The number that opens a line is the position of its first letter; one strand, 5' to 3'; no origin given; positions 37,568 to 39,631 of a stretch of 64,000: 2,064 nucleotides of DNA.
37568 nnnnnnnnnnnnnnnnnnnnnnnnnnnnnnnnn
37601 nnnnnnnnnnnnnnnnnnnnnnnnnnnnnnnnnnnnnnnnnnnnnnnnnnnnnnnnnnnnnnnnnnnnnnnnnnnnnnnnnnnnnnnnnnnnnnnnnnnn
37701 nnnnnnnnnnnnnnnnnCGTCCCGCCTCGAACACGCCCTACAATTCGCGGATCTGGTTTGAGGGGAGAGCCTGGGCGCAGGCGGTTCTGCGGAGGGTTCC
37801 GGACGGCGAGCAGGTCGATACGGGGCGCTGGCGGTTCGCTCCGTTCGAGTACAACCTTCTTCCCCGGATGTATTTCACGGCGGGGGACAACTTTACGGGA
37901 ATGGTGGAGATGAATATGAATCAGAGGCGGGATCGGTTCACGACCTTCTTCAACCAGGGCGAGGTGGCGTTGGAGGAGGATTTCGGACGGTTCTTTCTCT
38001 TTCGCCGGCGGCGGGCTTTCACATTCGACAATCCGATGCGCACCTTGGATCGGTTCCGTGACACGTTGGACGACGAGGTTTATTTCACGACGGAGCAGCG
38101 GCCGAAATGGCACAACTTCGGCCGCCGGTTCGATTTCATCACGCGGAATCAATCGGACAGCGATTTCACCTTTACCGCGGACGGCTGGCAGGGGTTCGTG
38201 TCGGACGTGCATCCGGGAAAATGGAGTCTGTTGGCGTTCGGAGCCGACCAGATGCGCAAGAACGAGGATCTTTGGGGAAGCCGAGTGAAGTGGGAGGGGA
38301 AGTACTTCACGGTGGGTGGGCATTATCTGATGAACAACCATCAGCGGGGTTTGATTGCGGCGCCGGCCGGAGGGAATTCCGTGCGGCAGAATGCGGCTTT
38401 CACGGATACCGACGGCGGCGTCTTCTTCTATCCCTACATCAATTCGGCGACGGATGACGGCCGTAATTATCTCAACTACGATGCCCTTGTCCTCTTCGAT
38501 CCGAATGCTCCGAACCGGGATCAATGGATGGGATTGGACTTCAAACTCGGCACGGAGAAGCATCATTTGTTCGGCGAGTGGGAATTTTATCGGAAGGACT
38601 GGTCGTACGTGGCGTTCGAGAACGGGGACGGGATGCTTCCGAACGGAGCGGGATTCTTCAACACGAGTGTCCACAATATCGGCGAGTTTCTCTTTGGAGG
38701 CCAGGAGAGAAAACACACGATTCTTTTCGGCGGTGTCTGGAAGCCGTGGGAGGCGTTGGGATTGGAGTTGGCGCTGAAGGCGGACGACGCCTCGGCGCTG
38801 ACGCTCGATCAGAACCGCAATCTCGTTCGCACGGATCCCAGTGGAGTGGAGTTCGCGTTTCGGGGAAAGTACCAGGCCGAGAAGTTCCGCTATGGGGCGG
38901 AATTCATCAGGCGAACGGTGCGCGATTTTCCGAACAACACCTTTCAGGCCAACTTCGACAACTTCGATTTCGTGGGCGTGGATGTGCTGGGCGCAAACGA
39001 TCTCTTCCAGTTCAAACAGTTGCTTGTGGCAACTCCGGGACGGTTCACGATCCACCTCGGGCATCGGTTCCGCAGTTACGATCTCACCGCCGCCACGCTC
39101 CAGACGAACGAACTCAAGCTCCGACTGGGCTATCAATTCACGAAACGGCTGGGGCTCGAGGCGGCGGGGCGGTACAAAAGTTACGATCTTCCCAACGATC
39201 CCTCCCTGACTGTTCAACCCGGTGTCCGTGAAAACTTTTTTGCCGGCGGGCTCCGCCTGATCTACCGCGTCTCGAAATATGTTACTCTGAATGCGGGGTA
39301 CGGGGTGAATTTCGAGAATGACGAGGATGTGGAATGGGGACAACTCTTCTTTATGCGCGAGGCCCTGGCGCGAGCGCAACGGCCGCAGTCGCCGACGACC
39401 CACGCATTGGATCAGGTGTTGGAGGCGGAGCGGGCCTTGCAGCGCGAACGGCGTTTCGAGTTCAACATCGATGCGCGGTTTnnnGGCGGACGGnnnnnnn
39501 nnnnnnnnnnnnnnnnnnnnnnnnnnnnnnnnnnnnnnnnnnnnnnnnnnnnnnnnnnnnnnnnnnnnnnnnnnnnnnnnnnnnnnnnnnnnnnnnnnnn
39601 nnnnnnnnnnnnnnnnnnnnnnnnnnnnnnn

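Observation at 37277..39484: Glycogen-binding (CBM48/AMPK-beta GBD-type) domain fused to the N-terminus of an outer-membrane beta-barrel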

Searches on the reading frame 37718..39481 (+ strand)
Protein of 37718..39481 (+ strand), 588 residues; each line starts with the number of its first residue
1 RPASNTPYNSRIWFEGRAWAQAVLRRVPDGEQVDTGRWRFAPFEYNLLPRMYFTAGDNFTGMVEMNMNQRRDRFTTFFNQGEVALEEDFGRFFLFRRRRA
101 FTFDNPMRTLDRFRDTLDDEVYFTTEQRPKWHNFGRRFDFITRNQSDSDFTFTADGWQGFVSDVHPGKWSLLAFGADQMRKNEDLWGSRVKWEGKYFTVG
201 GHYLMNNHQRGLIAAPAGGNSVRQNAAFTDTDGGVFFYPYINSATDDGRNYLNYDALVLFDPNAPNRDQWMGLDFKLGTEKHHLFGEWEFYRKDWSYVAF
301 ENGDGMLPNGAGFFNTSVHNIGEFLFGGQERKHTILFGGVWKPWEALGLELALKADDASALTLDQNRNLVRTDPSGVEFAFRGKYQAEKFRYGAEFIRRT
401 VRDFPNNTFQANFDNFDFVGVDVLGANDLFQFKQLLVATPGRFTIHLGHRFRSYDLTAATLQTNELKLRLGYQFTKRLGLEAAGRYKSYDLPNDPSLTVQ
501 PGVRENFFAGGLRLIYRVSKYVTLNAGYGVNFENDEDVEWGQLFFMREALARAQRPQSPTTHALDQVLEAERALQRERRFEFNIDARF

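Call 18: search_solved_structures(query=A2, max_evalue=10)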
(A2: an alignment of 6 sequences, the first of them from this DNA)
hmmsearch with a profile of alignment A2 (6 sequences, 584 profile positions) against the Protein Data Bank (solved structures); distinct sequences matched with E-value up to 10: 0.

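Call 26: find_homologous_proteins(query=A2, max_evalue=0.01)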
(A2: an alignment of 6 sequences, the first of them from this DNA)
Query A2 (6 sequences) (588 aa, profile of the alignment): 7 proteins with E <= 0.01 among 8000 candidates.
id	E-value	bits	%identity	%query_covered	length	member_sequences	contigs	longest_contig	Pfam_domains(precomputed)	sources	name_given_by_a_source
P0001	3.3e-283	959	100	100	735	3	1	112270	PF02922.25,PF16561.12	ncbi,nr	ncbi:MAG: hypothetical protein D6679_04600 [Candidatus Hydrogenedentota bacterium]|nr:MAG: hypotheti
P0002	1.1e-280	951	49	100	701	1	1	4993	PF16561.12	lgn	-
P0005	1.6e-280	950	46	100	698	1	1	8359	PF02922.25,PF16561.12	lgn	-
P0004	5.6e-279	945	48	100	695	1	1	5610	PF02922.25,PF16561.12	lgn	-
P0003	6.4e-274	928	48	100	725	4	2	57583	PF16561.12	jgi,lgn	jgi:hypothetical protein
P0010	3.5e-225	767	51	100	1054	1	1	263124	PF02922.25,PF16561.12,PF22058.3,PF19077.7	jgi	jgi:hypothetical protein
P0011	1.8e-218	745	50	100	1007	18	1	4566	PF02922.25,PF16561.12,PF22058.3,PF28357.1,PF16760.11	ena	-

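Call 28: search_protein_families(library=pfam, proteins=[P0010, P0011], max_evalue=0.01)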
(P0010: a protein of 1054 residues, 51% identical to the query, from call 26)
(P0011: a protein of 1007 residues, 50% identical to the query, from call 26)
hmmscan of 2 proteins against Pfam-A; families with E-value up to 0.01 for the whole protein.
P0010 (1054 aa): 4 families
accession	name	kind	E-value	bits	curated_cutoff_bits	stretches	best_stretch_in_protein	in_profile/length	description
PF16561.11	AMPK1_CBM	-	8.1e-37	125.7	26.8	4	177-226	10-58/85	Glycogen recognition site of AMP-activated protein kinase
PF02922.24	CBM_48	-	5.4e-19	68.7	22.4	2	382-440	10-72/83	Carbohydrate-binding module 48 (Isoamylase N-terminal domain)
PF22058.2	X25_BaPul_like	-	8.6e-17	61.5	27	3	283-345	15-78/87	Pullulanase X25 domain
PF19077.6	Big_13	-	6.4e-06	27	27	0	57-117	24-86/102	Bacterial Ig-like domain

P0011 (1007 aa): 5 families
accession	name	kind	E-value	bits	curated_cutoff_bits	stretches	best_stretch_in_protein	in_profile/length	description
PF16561.11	AMPK1_CBM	-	1.8e-40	137.4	26.8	4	26-106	5-81/85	Glycogen recognition site of AMP-activated protein kinase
PF02922.24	CBM_48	-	2.1e-26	92.5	22.4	3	21-85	10-81/83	Carbohydrate-binding module 48 (Isoamylase N-terminal domain)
PF22058.2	X25_BaPul_like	-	4.6e-18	65.5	27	3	358-407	16-70/87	Pullulanase X25 domain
PF16760.10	CBM53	-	2.8e-09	37.6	27.6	1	237-275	10-54/57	Starch/carbohydrate-binding module (family 53)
PF19077.6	Big_13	-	0.00093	20.1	27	0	25-79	30-86/102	Bacterial Ig-like domain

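Call 29: search_protein_representatives(alignment_id=A2)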
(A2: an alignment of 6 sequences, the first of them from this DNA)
Query: 6 sequences, 584 profile positions. Proteins with E-value up to 0.001 (for the whole library): 87; up to 1e-10: 33; up to 1e-30: 9. The best 87 are listed.
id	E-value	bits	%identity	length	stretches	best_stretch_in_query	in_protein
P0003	2.0e-274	928.1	-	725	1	1-584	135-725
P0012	3.3e-214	729.3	-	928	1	1-584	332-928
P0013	2.0e-200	683.8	-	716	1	2-584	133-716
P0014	1.4e-66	241.9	-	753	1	3-584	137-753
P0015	3.1e-52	194.5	-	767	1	4-584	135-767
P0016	7.4e-41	156.9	-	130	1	462-584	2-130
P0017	4.1e-37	144.5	-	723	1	5-584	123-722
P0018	4.6e-35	137.8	-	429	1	222-584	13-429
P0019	5.3e-35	137.6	-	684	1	1-584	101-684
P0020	1.9e-23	99.4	-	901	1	1-584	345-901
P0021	3.2e-23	98.6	-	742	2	2-263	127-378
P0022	3.2e-22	95.3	-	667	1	2-584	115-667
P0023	1.1e-19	87.0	-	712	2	5-207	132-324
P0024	3.7e-18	82.0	-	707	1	35-538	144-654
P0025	4.3e-18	81.7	-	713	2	4-268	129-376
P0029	4.5e-14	68.5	-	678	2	393-584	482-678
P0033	3.1e-13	65.7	-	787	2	465-584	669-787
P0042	5.5e-11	58.3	-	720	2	3-112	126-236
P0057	4.0e-08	48.8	-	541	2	328-577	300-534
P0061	8.6e-08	47.7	-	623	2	369-579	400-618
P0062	1.2e-07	47.3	-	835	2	4-169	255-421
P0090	2.8e-04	36.1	-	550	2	47-121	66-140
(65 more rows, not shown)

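Call 64: find_encoding_contigs(protein=P0057, flank=8000, max_places=1)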
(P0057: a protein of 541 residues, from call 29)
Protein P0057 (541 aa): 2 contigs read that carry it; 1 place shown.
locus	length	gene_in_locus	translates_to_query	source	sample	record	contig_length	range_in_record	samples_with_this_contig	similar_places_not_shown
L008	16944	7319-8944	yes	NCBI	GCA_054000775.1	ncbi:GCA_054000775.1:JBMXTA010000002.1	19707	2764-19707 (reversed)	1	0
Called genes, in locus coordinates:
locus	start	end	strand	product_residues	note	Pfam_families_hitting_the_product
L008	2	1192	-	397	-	?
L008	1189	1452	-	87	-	PF06739:SBBP (weak)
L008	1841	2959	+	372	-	PF13585:CHU_C, PF13860:FlgD_ig (faint)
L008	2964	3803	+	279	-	-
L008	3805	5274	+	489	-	-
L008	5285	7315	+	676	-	PF02922:CBM_48 (weak), PF16561:AMPK1_CBM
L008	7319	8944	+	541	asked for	-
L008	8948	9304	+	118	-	PF02922:CBM_48, PF16561:AMPK1_CBM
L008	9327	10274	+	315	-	-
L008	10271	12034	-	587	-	PF13426:PAS_9 (weak), PF00512:HisKA, PF02518:HATPase_c, PF00072:Response_reg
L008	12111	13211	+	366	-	PF01571:GCV_T, PF08669:GCV_T_C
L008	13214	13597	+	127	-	PF01597:GCV_H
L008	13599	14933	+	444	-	PF02347:GDC-P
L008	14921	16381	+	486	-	PF02347:GDC-P, PF00266:Aminotran_5, PF21478:GcvP2_C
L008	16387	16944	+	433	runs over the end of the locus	PF19864:Radical_SAM_N2, PF04055:Radical_SAM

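Call 65: find_encoding_contigs(protein=P0033, flank=8000, max_places=1)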
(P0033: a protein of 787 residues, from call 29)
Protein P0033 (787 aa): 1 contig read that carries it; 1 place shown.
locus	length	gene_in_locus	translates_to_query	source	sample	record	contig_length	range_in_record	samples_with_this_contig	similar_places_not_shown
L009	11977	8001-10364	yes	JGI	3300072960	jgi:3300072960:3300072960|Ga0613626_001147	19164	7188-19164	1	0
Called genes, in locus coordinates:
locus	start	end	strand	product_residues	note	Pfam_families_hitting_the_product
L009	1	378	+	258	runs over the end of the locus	-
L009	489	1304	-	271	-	-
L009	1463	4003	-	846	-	PF13860:FlgD_ig (weak)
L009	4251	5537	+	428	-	-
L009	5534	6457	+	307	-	-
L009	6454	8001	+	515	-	-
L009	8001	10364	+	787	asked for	PF02922:CBM_48, PF16561:AMPK1_CBM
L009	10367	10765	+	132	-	PF16561:AMPK1_CBM (weak)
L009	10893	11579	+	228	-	-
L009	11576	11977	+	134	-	?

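Call 66: find_encoding_contigs(protein=P0029, flank=8000, max_places=1)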
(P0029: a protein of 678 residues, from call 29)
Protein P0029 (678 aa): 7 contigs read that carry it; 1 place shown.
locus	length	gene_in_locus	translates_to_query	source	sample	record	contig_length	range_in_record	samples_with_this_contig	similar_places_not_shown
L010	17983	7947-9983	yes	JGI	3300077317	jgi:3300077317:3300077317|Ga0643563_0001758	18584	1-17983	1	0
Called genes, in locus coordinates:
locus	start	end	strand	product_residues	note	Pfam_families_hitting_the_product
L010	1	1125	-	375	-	?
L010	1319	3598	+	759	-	PF01547:SBP_bac_1, PF13416:SBP_bac_8, PF00528:BPD_transp_1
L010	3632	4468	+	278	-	PF00528:BPD_transp_1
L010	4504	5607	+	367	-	PF13860:FlgD_ig (weak)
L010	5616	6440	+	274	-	PF11751:PorP_SprF (weak)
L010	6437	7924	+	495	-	-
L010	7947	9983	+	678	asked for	PF02922:CBM_48, PF16561:AMPK1_CBM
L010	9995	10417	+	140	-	-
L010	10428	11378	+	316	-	PF13620:CarboxypepD_reg (weak)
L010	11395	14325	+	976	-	PF02922:CBM_48, PF16561:AMPK1_CBM, PF16561:AMPK1_CBM, PF02922:CBM_48 (weak), PF16561:AMPK1_CBM, PF00128:Alpha-amylase, PF16657:Malt_amylase_C (weak), PF22026:Alpha-amylase_C_2 (weak), +2 more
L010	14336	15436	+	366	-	PF00005:ABC_tran, PF02463:SMC_N (weak), PF13304:AAA_21 (faint), PF17912:OB_MalK, PF08402:TOBE_2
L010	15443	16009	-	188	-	PF00881:Nitroreductase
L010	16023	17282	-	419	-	PF00155:Aminotran_1_2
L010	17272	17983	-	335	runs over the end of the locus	PF00106:adh_short (weak), PF01073:3Beta_HSD, PF01370:Epimerase, PF02719:Polysacc_synt_2, PF04321:RmlD_sub_bind, PF08659:KR (weak), PF13460:NAD_binding_10 (weak), PF16363:GDP_Man_Dehyd, +1 more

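Call 76: list_cluster_members(proteins=[P0010, P0014, P0017, P0019, P0021, P0022, P0029, P0033, P0057, P0042])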
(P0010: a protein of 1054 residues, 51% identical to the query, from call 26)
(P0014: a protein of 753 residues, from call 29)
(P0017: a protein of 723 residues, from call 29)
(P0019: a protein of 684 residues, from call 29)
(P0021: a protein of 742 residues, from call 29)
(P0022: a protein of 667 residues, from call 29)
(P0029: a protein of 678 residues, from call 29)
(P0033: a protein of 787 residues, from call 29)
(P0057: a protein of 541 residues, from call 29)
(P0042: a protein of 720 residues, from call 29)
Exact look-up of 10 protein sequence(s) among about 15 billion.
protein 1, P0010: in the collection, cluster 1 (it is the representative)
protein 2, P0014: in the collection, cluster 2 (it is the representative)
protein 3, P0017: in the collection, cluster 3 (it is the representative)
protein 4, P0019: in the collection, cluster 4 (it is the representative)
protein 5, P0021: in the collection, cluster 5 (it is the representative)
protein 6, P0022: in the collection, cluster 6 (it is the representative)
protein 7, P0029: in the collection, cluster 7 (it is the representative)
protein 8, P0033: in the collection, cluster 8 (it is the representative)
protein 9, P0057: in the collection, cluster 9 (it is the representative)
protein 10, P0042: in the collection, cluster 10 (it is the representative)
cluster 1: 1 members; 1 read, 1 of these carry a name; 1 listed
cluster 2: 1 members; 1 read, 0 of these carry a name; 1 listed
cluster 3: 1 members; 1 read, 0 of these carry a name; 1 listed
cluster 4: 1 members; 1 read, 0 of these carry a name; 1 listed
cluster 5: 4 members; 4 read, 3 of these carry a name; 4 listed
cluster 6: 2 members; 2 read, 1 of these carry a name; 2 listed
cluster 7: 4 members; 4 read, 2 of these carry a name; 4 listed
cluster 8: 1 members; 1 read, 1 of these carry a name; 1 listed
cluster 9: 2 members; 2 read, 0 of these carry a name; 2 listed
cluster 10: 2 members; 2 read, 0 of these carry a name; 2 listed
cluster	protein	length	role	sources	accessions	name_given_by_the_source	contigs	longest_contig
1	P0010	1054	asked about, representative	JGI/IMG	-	hypothetical protein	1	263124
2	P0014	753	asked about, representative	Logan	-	-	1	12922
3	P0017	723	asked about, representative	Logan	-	-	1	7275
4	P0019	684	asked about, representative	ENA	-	-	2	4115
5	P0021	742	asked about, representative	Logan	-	-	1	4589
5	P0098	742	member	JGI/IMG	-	hypothetical protein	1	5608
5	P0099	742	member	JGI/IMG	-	hypothetical protein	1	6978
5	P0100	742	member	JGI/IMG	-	hypothetical protein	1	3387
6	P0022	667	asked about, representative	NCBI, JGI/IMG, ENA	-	-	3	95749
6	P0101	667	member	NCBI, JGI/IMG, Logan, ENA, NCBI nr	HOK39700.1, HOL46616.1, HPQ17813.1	MAG TPA: glycogen-binding domain-containing protein [bacterium] | glycogen-binding domain-containing protein [bacterium]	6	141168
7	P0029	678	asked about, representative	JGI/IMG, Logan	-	hypothetical protein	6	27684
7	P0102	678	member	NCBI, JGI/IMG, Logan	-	hypothetical protein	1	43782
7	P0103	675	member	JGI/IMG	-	-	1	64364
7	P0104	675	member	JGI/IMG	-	-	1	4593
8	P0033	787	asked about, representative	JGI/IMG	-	hypothetical protein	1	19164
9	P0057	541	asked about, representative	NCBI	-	-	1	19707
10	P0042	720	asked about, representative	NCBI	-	-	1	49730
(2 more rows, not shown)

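Call 86: find_encoding_contigs(protein=P0090, flank=8000, max_places=1)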
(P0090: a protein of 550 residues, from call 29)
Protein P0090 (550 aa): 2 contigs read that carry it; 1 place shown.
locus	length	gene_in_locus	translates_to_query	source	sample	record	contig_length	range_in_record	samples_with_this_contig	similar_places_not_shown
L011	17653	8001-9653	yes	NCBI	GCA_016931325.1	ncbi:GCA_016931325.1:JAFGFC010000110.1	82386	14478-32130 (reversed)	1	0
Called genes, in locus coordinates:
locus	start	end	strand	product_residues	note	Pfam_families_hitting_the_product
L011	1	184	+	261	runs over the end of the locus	PF25062:ARM_TT21_N (faint), PF13424:TPR_12 (faint), PF00515:TPR_1 (faint), PF07719:TPR_2 (faint), PF13371:TPR_9 (faint), PF13181:TPR_8 (faint), PF13432:TPR_16, PF13174:TPR_6 (weak), +2 more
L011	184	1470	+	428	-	PF00815:Histidinol_dh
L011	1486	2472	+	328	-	PF13407:Peripla_BP_4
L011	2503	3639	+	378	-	-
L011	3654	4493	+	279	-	-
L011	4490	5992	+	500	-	-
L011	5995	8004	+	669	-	PF02922:CBM_48, PF16561:AMPK1_CBM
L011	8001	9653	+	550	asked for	-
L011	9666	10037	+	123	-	PF02922:CBM_48, PF16561:AMPK1_CBM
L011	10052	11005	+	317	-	-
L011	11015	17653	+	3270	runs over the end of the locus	PF00041:fn3 (faint), PF25788:Ig_Rha78A_N (faint), PF00128:Alpha-amylase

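Call 87: find_encoding_contigs(protein=P0061, flank=8000, max_places=1)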
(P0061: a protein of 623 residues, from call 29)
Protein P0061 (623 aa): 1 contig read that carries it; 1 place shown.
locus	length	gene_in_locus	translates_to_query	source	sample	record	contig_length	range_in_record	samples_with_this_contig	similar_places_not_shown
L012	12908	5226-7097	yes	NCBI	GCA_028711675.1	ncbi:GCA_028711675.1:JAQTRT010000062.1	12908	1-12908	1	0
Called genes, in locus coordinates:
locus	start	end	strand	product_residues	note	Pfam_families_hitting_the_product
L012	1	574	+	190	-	PF13860:FlgD_ig (faint)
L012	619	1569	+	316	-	-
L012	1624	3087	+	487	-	-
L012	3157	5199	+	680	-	PF02922:CBM_48 (weak), PF16561:AMPK1_CBM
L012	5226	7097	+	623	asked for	-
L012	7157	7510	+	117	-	PF02922:CBM_48, PF16561:AMPK1_CBM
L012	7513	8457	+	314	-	-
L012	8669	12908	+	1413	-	PF25788:Ig_Rha78A_N (faint)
